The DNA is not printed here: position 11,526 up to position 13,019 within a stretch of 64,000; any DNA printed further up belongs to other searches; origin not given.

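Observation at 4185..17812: Predicted unusual repeat unit: diamino- or amido-modified deoxy-hexose, pyruvylated, with a possible amino-acid-amidated ManNAcA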

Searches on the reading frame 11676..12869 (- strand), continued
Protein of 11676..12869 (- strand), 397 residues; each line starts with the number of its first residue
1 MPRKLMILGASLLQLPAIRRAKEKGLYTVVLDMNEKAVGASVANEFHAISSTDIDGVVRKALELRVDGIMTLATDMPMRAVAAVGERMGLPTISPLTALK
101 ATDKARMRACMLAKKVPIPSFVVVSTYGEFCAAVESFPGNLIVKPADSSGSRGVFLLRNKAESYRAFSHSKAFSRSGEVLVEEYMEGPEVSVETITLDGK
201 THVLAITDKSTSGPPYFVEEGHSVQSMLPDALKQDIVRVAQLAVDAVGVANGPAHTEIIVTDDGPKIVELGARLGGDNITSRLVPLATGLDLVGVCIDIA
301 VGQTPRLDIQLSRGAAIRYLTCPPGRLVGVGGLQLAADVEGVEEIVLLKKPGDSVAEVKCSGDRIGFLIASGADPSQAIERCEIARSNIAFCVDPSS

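Call 31: find_homologous_proteins(query=window:11676-12869:-)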
Query window:11676-12869:- (397 aa): 3079 proteins with E <= 0.001 among 8000 candidates; the best 120 are listed.
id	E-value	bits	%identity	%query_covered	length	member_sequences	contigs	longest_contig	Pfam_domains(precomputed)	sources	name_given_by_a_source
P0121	6.4e-253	857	100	100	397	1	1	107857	PF13535.12,PF02786.23,PF02222.28,PF02655.20,PF01071.25,PF18603.8,PF07478.19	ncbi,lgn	-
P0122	1.9e-160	552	65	100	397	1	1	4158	PF13535.12,PF02786.23,PF18130.7,PF02655.20,PF01071.25,PF18603.8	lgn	-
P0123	6.3e-141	488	59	96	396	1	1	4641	PF13535.12,PF02655.20,PF01071.25,PF18603.8,PF07478.19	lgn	-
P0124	1.2e-139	484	57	98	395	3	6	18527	PF13535.12,PF02786.23,PF02222.28,PF02655.20,PF01071.25,PF18603.8,PF07478.19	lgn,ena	-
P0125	1.6e-136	474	56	98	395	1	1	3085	PF13535.12,PF02786.23,PF02655.20,PF01071.25,PF18603.8,PF07478.19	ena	-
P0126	7.7e-135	468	55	99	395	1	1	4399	PF13535.12,PF02786.23,PF02222.28,PF02655.20,PF01071.25,PF18603.8,PF07478.19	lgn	-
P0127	3.3e-134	466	56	99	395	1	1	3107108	PF13535.12,PF02786.23,PF02222.28,PF02655.20,PF01071.25,PF18603.8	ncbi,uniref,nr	ncbi:carbamoyl-phosphate synthase large chain [Clostridium putrefaciens]|uniref:Carbamoyl-phosphate 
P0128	7.3e-134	465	56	99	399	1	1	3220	PF13535.12,PF02786.23,PF02222.28,PF02655.20,PF01071.25,PF18603.8,PF07478.19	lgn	-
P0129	2.4e-133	463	56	98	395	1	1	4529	PF13535.12,PF02786.23,PF02222.28,PF02655.20,PF01071.25,PF18603.8,PF07478.19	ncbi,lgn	-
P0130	4.4e-133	462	54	99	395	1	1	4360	PF13535.12,PF02786.23,PF02655.20,PF01071.25,PF18603.8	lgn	-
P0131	4.6e-133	462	54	99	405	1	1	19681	PF13535.12,PF02786.23,PF02655.20,PF01071.25,PF18603.8,PF07478.19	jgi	-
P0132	1.4e-131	457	55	99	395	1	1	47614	PF13535.12,PF02786.23,PF02222.28,PF02655.20,PF01071.25,PF18603.8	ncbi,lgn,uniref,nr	ncbi:ATP-grasp domain-containing protein [Clostridium algidicarnis]|uniref:Biotin carboxylase n=1 Ta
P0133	8.7e-131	455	53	99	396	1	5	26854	PF13535.12,PF02786.23,PF02655.20,PF01071.25,PF18603.8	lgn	-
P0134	1.5e-128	447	54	98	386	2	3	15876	PF13535.12,PF02786.23,PF02655.20,PF01071.25,PF18603.8,PF07478.19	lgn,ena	-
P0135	2.0e-128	447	53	99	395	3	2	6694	PF13535.12,PF02655.20,PF01071.25,PF18603.8,PF07478.19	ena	-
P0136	1.4e-125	438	54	99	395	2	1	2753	PF13535.12,PF02786.23,PF02655.20,PF01071.25,PF18603.8,PF07478.19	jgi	-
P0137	2.9e-125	437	53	97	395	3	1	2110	PF13535.12,PF02786.23,PF02655.20,PF01071.25,PF18603.8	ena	-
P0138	7.1e-123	429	54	96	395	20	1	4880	PF13535.12,PF02786.23,PF02222.28,PF02655.20,PF01071.25,PF18603.8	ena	-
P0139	1.0e-122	428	53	99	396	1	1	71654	PF13535.12,PF02786.23,PF02222.28,PF18130.7,PF02655.20,PF01071.25,PF18603.8,PF07478.19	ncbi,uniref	ncbi:ATP-grasp domain-containing protein [Paenibacillus sp. HJGM_3]|uniref:ATP-grasp domain-containi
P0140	1.0e-122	428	51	98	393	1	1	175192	PF13535.12,PF02786.23,PF02222.28,PF02655.20,PF01071.25,PF22660.3,PF18603.8,PF07478.19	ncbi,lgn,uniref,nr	ncbi:ATP-grasp domain-containing protein [Paenibacillus sp.]|uniref:ATP-grasp domain-containing prot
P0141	5.6e-122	426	53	97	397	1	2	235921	PF13535.12,PF02786.23,PF02655.20,PF01071.25,PF18603.8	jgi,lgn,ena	-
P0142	1.0e-121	425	51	97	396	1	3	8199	PF13535.12,PF02786.23,PF02222.28,PF02655.20,PF01071.25,PF18603.8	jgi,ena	-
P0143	2.1e-121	424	51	99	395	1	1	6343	PF13535.12,PF02786.23,PF02222.28,PF02655.20,PF01071.25,PF18603.8,PF07478.19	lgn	-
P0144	2.9e-121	423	53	96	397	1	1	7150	PF13535.12,PF02786.23,PF02222.28,PF02655.20,PF01071.25,PF18603.8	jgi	jgi:biotin carboxylase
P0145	4.3e-121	423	53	97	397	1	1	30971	PF13535.12,PF02786.23,PF02222.28,PF02655.20,PF01071.25,PF18603.8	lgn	-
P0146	4.5e-121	423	52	97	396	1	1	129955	PF13535.12,PF14305.12,PF02786.23,PF02222.28,PF02655.20,PF01071.25,PF18603.8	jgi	jgi:biotin carboxylase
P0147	8.1e-121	422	53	97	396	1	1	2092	PF13535.12,PF02786.23,PF02222.28,PF02655.20,PF01071.25,PF18603.8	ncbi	ncbi:Alanine-anticapsin ligase BacD [compost metagenome]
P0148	1.3e-120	421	52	96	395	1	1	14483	PF13535.12,PF14397.12,PF02786.23,PF02222.28,PF02655.20,PF01071.25,PF18603.8,PF07478.19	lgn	-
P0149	1.6e-120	421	53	96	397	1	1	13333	PF13535.12,PF02786.23,PF02222.28,PF02655.20,PF01071.25,PF18603.8,PF07478.19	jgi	-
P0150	1.8e-120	421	53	97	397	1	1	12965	PF13535.12,PF02786.23,PF02222.28,PF02655.20,PF01071.25,PF18603.8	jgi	jgi:biotin carboxylase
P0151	2.5e-120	420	51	99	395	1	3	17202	PF13535.12,PF02786.23,PF02222.28,PF02655.20,PF01071.25,PF18603.8,PF07478.19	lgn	-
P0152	3.0e-120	420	53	96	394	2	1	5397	PF13535.12,PF02786.23,PF02222.28,PF02655.20,PF01071.25,PF18603.8,PF07478.19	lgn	-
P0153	1.1e-119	418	51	99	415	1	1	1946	PF13535.12,PF02786.23,PF02222.28,PF02655.20,PF01071.25,PF18603.8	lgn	-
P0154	1.6e-119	418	53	96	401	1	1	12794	PF13535.12,PF02786.23,PF02222.28,PF02655.20,PF01071.25,PF18603.8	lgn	-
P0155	1.8e-119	417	51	98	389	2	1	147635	PF13535.12,PF02786.23,PF02222.28,PF02655.20,PF01071.25,PF18603.8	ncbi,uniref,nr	ncbi:lactate dehydrogenase [Anaerobacillus alkalilacustris]|uniref:Lactate dehydrogenase n=2 Tax=Ana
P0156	1.8e-119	417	52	98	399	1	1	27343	PF13535.12,PF02786.23,PF02222.28,PF02655.20,PF01071.25,PF18603.8,PF07478.19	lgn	-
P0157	1.9e-119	417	53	96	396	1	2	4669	PF13535.12,PF14305.12,PF02786.23,PF02222.28,PF02655.20,PF01071.25,PF18603.8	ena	-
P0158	3.4e-119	417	52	96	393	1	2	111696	PF13535.12,PF02786.23,PF02222.28,PF02655.20,PF01071.25,PF18603.8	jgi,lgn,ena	-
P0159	4.1e-119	416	52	97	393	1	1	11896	PF13535.12,PF02786.23,PF02222.28,PF02655.20,PF01071.25,PF07478.19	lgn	-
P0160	4.5e-119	416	51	96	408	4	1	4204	PF13535.12,PF02786.23,PF02655.20,PF01071.25,PF18603.8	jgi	jgi:biotin carboxylase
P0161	4.6e-119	416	52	97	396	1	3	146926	PF13535.12,PF02786.23,PF02655.20,PF01071.25,PF18603.8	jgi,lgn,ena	-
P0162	7.8e-119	415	52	97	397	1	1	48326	PF13535.12,PF02786.23,PF02655.20,PF01071.25,PF18603.8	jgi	jgi:biotin carboxylase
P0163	1.1e-118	415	51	99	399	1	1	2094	PF13535.12,PF02786.23,PF02222.28,PF02655.20,PF01071.25,PF18603.8,PF07478.19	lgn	-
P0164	1.6e-118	414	50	98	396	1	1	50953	PF13535.12,PF02786.23,PF02222.28,PF02655.20,PF01071.25,PF18603.8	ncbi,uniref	ncbi:ATP-grasp domain-containing protein [Bacillus sp. JJ1609]|uniref:ATP-grasp domain-containing pr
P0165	1.9e-118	414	51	96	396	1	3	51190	PF13535.12,PF02786.23,PF02222.28,PF02655.20,PF01071.25,PF18603.8,PF07478.19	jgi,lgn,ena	-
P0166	2.5e-118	414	52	99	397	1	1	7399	PF13535.12,PF02786.23,PF02222.28,PF02655.20,PF01071.25,PF18603.8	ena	-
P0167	2.7e-118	414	51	99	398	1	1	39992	PF13535.12,PF02786.23,PF02222.28,PF02655.20,PF01071.25,PF18603.8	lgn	-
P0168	2.8e-118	414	51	99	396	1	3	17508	PF13535.12,PF02786.23,PF02222.28,PF02655.20,PF01071.25,PF18603.8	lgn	-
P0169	3.0e-118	413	53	98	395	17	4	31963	PF13535.12,PF02786.23,PF02222.28,PF02655.20,PF01071.25,PF18603.8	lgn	-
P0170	3.3e-118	413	52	96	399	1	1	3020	PF13535.12,PF14305.12,PF02786.23,PF02655.20,PF01071.25,PF18603.8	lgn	-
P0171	4.1e-118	413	52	96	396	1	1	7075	PF13535.12,PF14305.12,PF02786.23,PF02222.28,PF08443.17,PF02655.20,PF01071.25,PF18603.8,PF07478.19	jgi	jgi:biotin carboxylase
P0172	5.3e-118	413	52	96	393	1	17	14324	PF13535.12,PF02786.23,PF02222.28,PF02655.20,PF01071.25,PF18603.8,PF07478.19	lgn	-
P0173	7.3e-118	412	51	96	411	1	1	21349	PF13535.12,PF02786.23,PF02655.20,PF01071.25,PF18603.8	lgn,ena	-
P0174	7.9e-118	412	52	97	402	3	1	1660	PF13535.12,PF02786.23,PF02222.28,PF02655.20,PF01071.25,PF18603.8,PF07478.19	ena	-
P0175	8.3e-118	412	53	96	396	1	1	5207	PF13535.12,PF02786.23,PF02222.28,PF02655.20,PF01071.25,PF18603.8,PF07478.19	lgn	-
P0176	8.9e-118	412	52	97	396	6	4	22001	PF13535.12,PF02786.23,PF02222.28,PF18130.7,PF02655.20,PF01071.25,PF18603.8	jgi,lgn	-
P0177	1.2e-117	411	52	96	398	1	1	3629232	PF13535.12,PF02786.23,PF02655.20,PF01071.25,PF18603.8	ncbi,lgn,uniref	ncbi:ATP-grasp domain-containing protein [Paenisporosarcina sp. FSL H8-0542]|uniref:ATP-grasp domain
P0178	1.3e-117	411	52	97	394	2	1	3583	PF13535.12,PF02786.23,PF02222.28,PF02655.20,PF01071.25,PF18603.8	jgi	-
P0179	1.3e-117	411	50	99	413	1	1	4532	PF13535.12,PF14397.12,PF02786.23,PF02222.28,PF02655.20,PF01071.25,PF18603.8,PF07478.19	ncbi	ncbi:MAG: ATP-grasp domain-containing protein [Desulfosporosinus sp.]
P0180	1.5e-117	411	52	98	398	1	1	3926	PF13535.12,PF14305.12,PF02786.23,PF02222.28,PF02655.20,PF01071.25,PF18603.8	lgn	-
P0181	1.8e-117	411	51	98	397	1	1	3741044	PF13535.12,PF02786.23,PF02222.28,PF02655.20,PF01071.25,PF18603.8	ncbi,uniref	ncbi:ATP-grasp domain-containing protein [Solibacillus sp. FSL H8-0538]|uniref:ATP-grasp domain-cont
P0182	2.0e-117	411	51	97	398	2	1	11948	PF13535.12,PF15632.12,PF02786.23,PF18130.7,PF02655.20,PF01071.25,PF18603.8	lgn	-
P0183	2.0e-117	411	52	99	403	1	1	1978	PF13535.12,PF02786.23,PF02222.28,PF02655.20,PF01071.25,PF18603.8,PF07478.19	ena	-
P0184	2.7e-117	410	51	96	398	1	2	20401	PF13535.12,PF02786.23,PF18130.7,PF02655.20,PF01071.25,PF18603.8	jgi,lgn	jgi:biotin carboxylase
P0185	4.2e-117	410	52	96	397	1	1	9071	PF13535.12,PF02786.23,PF02222.28,PF02655.20,PF01071.25,PF18603.8,PF07478.19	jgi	jgi:biotin carboxylase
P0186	4.8e-117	409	55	96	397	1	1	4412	PF13535.12,PF02786.23,PF02655.20,PF01071.25,PF18603.8,PF07478.19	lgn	-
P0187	5.2e-117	409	50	99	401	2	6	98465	PF13535.12,PF02786.23,PF02655.20,PF01071.25,PF18603.8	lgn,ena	-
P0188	6.0e-117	409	51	96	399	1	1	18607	PF13535.12,PF02655.20,PF01071.25,PF18603.8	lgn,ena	-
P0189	6.5e-117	409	51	98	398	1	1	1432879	PF13535.12,PF02786.23,PF02222.28,PF02655.20,PF01071.25,PF18603.8,PF07478.19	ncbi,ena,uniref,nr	ncbi:ATP-grasp domain-containing protein [uncultured Sphaerochaeta sp.]|uniref:ATP-grasp domain-cont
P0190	6.7e-117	409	47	99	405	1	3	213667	PF13535.12,PF02222.28,PF08443.17,PF02655.20,PF01071.25,PF18603.8,PF07478.19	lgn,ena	-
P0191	7.0e-117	409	52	96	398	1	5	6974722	PF13535.12,PF02786.23,PF02222.28,PF02655.20,PF01071.25,PF18603.8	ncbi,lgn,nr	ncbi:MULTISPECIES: ATP-grasp domain-containing protein [Paenibacillus]|nr:ATP-grasp domain-containin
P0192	8.6e-117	409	52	98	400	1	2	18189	PF13535.12,PF02786.23,PF02222.28,PF02655.20,PF01071.25,PF18603.8,PF07478.19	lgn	-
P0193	8.6e-117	409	52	99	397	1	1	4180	PF13535.12,PF02786.23,PF02222.28,PF02655.20,PF01071.25,PF18603.8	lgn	-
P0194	9.1e-117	409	51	99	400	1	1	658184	PF13535.12,PF02786.23,PF02222.28,PF02655.20,PF01071.25,PF18603.8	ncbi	ncbi:MAG: ATP-grasp domain-containing protein [Clostridiaceae bacterium]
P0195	1.0e-116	408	52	98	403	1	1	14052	PF13535.12,PF02786.23,PF02222.28,PF02655.20,PF01071.25,PF18603.8,PF07478.19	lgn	-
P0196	1.0e-116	408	54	97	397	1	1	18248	PF13535.12,PF02786.23,PF02655.20,PF01071.25,PF18603.8,PF07478.19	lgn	-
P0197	1.1e-116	408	49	98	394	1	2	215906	PF13535.12,PF02786.23,PF02655.20,PF01071.25,PF21360.4,PF18603.8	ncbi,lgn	-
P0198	1.2e-116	408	53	98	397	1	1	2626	PF13535.12,PF02786.23,PF02222.28,PF02655.20,PF01071.25,PF18603.8,PF07478.19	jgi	-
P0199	1.3e-116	408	50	99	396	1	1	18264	PF13535.12,PF02786.23,PF02655.20,PF01071.25,PF18603.8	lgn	-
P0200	1.5e-116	408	52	96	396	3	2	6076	PF13535.12,PF02786.23,PF02222.28,PF18130.7,PF02655.20,PF01071.25,PF18603.8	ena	-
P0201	1.6e-116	408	52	99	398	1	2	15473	PF13535.12,PF02786.23,PF02222.28,PF02655.20,PF01071.25,PF18603.8,PF07478.19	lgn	-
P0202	1.6e-116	408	51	99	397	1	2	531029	PF13535.12,PF02655.20,PF01071.25,PF18603.8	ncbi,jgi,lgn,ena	-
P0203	1.8e-116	408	52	99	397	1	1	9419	PF13535.12,PF02786.23,PF02222.28,PF02655.20,PF01071.25,PF18603.8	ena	-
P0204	2.1e-116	407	51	99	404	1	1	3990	PF13535.12,PF02786.23,PF02222.28,PF18130.7,PF02655.20,PF01071.25,PF18603.8,PF07478.19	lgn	-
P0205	2.7e-116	407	51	100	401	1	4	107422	PF13535.12,PF02786.23,PF02222.28,PF18130.7,PF02655.20,PF01071.25,PF18603.8,PF07478.19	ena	-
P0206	3.2e-116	407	48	99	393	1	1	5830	PF13535.12,PF14305.12,PF02786.23,PF02222.28,PF02655.20,PF01071.25,PF18603.8,PF07478.19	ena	-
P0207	3.4e-116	407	49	98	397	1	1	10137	PF13535.12,PF02786.23,PF02222.28,PF08443.17,PF02655.20,PF01071.25,PF18603.8,PF07478.19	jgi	jgi:biotin carboxylase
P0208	3.6e-116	407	51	98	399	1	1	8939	PF13535.12,PF02786.23,PF02222.28,PF02655.20,PF01071.25,PF18603.8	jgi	jgi:biotin carboxylase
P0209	3.7e-116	407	51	99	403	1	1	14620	PF13535.12,PF14305.12,PF02786.23,PF02222.28,PF02655.20,PF01071.25,PF18603.8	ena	-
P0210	3.8e-116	407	52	98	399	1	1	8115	PF13535.12,PF02786.23,PF02222.28,PF02655.20,PF01071.25,PF18603.8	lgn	-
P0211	3.8e-116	407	51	98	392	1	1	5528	PF13535.12,PF02786.23,PF02222.28,PF02655.20,PF01071.25,PF18603.8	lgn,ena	-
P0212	4.1e-116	406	50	97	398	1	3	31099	PF13535.12,PF14305.12,PF02786.23,PF02222.28,PF02655.20,PF01071.25,PF18603.8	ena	-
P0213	4.2e-116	406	50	96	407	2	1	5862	PF13535.12,PF02786.23,PF02222.28,PF02655.20,PF01071.25,PF18603.8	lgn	-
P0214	4.3e-116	406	52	97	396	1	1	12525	PF13535.12,PF15632.12,PF02786.23,PF02222.28,PF02655.20,PF01071.25,PF18603.8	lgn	-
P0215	4.5e-116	406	51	98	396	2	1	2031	PF13535.12,PF02222.28,PF18130.7,PF02655.20,PF01071.25,PF18603.8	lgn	-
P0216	4.6e-116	406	50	98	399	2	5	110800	PF13535.12,PF02786.23,PF02222.28,PF02655.20,PF01071.25,PF18603.8,PF07478.19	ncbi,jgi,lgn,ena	ncbi:MAG: ATP-grasp domain-containing protein [bacterium]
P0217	5.0e-116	406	50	99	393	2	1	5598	PF13535.12,PF02786.23,PF02222.28,PF02655.20,PF01071.25,PF18603.8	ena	-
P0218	5.5e-116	406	51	97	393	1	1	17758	PF13535.12,PF02786.23,PF02222.28,PF02655.20,PF01071.25,PF18603.8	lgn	-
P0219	5.9e-116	406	50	99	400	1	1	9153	PF13535.12,PF02786.23,PF02655.20,PF01071.25,PF18603.8,PF07478.19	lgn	-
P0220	6.7e-116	406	53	96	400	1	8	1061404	PF13535.12,PF02786.23,PF02655.20,PF01071.25,PF18603.8,PF07478.19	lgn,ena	-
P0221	7.0e-116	406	51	96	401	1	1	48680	PF13535.12,PF02786.23,PF02222.28,PF02655.20,PF01071.25,PF18603.8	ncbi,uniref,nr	ncbi:ATP-grasp domain-containing protein [Bacillus sp. ISL-7]|uniref:ATP-grasp domain-containing pro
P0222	7.3e-116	406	51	99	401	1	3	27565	PF13535.12,PF15632.12,PF02786.23,PF02222.28,PF02655.20,PF01071.25,PF18603.8,PF07478.19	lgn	-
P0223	8.2e-116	405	50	99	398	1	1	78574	PF13535.12,PF02222.28,PF02655.20,PF01071.25,PF21360.4,PF18603.8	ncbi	-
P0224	9.6e-116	405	50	97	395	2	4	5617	PF13535.12,PF14305.12,PF02786.23,PF02655.20,PF01071.25,PF18603.8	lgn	-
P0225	1.0e-115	405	50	99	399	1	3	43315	PF13535.12,PF14397.12,PF02786.23,PF02222.28,PF02655.20,PF01071.25,PF18603.8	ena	-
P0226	1.1e-115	405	53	96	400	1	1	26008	PF13535.12,PF02786.23,PF02655.20,PF01071.25,PF18603.8,PF07478.19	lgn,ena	-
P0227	1.1e-115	405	50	96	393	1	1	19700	PF13535.12,PF02786.23,PF02222.28,PF02655.20,PF01071.25,PF18603.8,PF07478.19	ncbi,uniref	ncbi:ATP-grasp domain-containing protein [Romboutsia sp.]|uniref:ATP-grasp domain-containing protein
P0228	1.2e-115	405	52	96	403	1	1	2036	PF13535.12,PF02786.23,PF02222.28,PF02655.20,PF01071.25,PF18603.8,PF07478.19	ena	-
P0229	1.3e-115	405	52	99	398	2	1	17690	PF13535.12,PF02786.23,PF02222.28,PF02655.20,PF01071.25,PF18603.8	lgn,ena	-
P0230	1.3e-115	405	51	100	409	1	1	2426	PF13535.12,PF02786.23,PF02222.28,PF02655.20,PF01071.25,PF18603.8,PF07478.19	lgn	-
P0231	1.4e-115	405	50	99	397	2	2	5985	PF13535.12,PF14397.12,PF14305.12,PF02786.23,PF02222.28,PF02655.20,PF01071.25,PF18603.8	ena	-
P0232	1.4e-115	405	52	97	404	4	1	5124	PF13535.12,PF02786.23,PF02222.28,PF08443.17,PF02655.20,PF01071.25,PF18603.8,PF07478.19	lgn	-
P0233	1.6e-115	404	52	96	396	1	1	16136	PF13535.12,PF02786.23,PF02222.28,PF02655.20,PF01071.25,PF18603.8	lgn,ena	-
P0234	1.7e-115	404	51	100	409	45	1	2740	PF13535.12,PF02786.23,PF02222.28,PF18130.7,PF02655.20,PF01071.25,PF18603.8,PF07478.19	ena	-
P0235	1.9e-115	404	51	97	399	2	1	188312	PF13535.12,PF15632.12,PF02786.23,PF02222.28,PF02655.20,PF01071.25,PF18603.8,PF07478.19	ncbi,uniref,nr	ncbi:ATP-grasp domain-containing protein [Bacillus sp. EB600]|uniref:ATP-grasp domain-containing pro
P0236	2.0e-115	404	52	96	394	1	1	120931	PF13535.12,PF02786.23,PF02222.28,PF02655.20,PF01071.25,PF18603.8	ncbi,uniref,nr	ncbi:lactate dehydrogenase [Paenibacillus odorifer]|uniref:Lactate dehydrogenase n=2 Tax=Paenibacill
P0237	2.1e-115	404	51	98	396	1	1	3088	PF13535.12,PF02786.23,PF02222.28,PF02655.20,PF01071.25,PF18603.8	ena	-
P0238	2.2e-115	404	52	99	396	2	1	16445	PF13535.12,PF02786.23,PF02222.28,PF02655.20,PF01071.25,PF18603.8,PF07478.19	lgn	-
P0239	2.2e-115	404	53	96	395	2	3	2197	PF13535.12,PF02786.23,PF02222.28,PF02655.20,PF01071.25,PF18603.8,PF07478.19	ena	-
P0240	2.2e-115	404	50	98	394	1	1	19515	PF13535.12,PF02786.23,PF02222.28,PF02655.20,PF01071.25,PF18603.8,PF07478.19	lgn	-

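Call 36: find_encoding_contigs(protein=P0121, flank=1000, max_places=1)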
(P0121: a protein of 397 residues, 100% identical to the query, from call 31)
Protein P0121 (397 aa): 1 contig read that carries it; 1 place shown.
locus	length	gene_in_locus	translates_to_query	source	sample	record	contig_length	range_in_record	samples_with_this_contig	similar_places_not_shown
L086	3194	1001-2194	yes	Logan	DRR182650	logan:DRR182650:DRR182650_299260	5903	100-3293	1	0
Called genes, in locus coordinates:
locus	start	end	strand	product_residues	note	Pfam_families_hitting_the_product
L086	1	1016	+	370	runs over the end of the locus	?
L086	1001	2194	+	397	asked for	PF01071:GARS_A, PF02222:ATP-grasp (weak), PF02655:ATP-grasp_3, PF02786:CPSase_L_D2, PF07478:Dala_Dala_lig_C (faint), PF13535:ATP-grasp_4, PF18603:LAL_C2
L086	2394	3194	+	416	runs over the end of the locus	PF13439:Glyco_transf_4, PF13579:Glyco_trans_4_4, PF00534:Glycos_transf_1, PF13692:Glyco_trans_1_4, PF13524:Glyco_trans_1_2 (weak)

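Call 40: find_encoding_contigs(protein=P0235, flank=8000, max_places=1)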
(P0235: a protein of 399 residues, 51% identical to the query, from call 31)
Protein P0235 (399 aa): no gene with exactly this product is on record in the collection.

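Call 41: find_encoding_contigs(protein=P0191, flank=8000, max_places=1)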
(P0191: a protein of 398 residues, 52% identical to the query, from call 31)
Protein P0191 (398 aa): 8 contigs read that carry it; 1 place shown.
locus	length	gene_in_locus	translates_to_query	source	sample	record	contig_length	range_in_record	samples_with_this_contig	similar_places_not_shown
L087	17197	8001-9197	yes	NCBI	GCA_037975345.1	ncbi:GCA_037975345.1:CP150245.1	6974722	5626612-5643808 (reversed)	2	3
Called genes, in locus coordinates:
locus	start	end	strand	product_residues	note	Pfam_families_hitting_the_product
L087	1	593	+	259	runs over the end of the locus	PF02706:Wzz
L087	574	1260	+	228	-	PF09140:MipZ, PF10609:ParA, PF13614:AAA_31, PF01656:CbiA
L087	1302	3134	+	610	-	PF13727:CoA_binding_3, PF01073:3Beta_HSD, PF01370:Epimerase, PF02719:Polysacc_synt_2, PF04321:RmlD_sub_bind, PF08659:KR (weak), PF13460:NAD_binding_10 (weak), PF16363:GDP_Man_Dehyd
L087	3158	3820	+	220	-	-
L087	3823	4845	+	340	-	PF07833:Cu_amine_oxidN1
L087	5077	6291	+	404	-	PF00155:Aminotran_1_2, PF01041:DegT_DnrJ_EryC1, PF01053:Cys_Met_Meta_PP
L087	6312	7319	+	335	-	PF00106:adh_short (faint), PF01073:3Beta_HSD, PF01370:Epimerase, PF13460:NAD_binding_10 (weak), PF16363:GDP_Man_Dehyd, PF07993:NAD_binding_4 (weak)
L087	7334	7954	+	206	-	PF02397:Bac_transf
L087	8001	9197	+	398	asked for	PF02655:ATP-grasp_3, PF01071:GARS_A, PF02222:ATP-grasp (weak), PF02786:CPSase_L_D2, PF13535:ATP-grasp_4, PF18603:LAL_C2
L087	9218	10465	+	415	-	PF00534:Glycos_transf_1, PF13692:Glyco_trans_1_4, PF26337:Gtf3_C (weak)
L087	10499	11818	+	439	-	PF03721:UDPG_MGDP_dh_N, PF00984:UDPG_MGDP_dh, PF03720:UDPG_MGDP_dh_C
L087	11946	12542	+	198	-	PF25084:LbH_EIF2B (weak), PF25087:GMPPB_C (weak), PF00132:Hexapep, PF14602:Hexapep_2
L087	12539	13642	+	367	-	PF13439:Glyco_transf_4, PF13477:Glyco_trans_4_2, PF00534:Glycos_transf_1, PF13692:Glyco_trans_1_4, PF13524:Glyco_trans_1_2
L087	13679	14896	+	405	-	-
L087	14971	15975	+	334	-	PF00535:Glycos_transf_2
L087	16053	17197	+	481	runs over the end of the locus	-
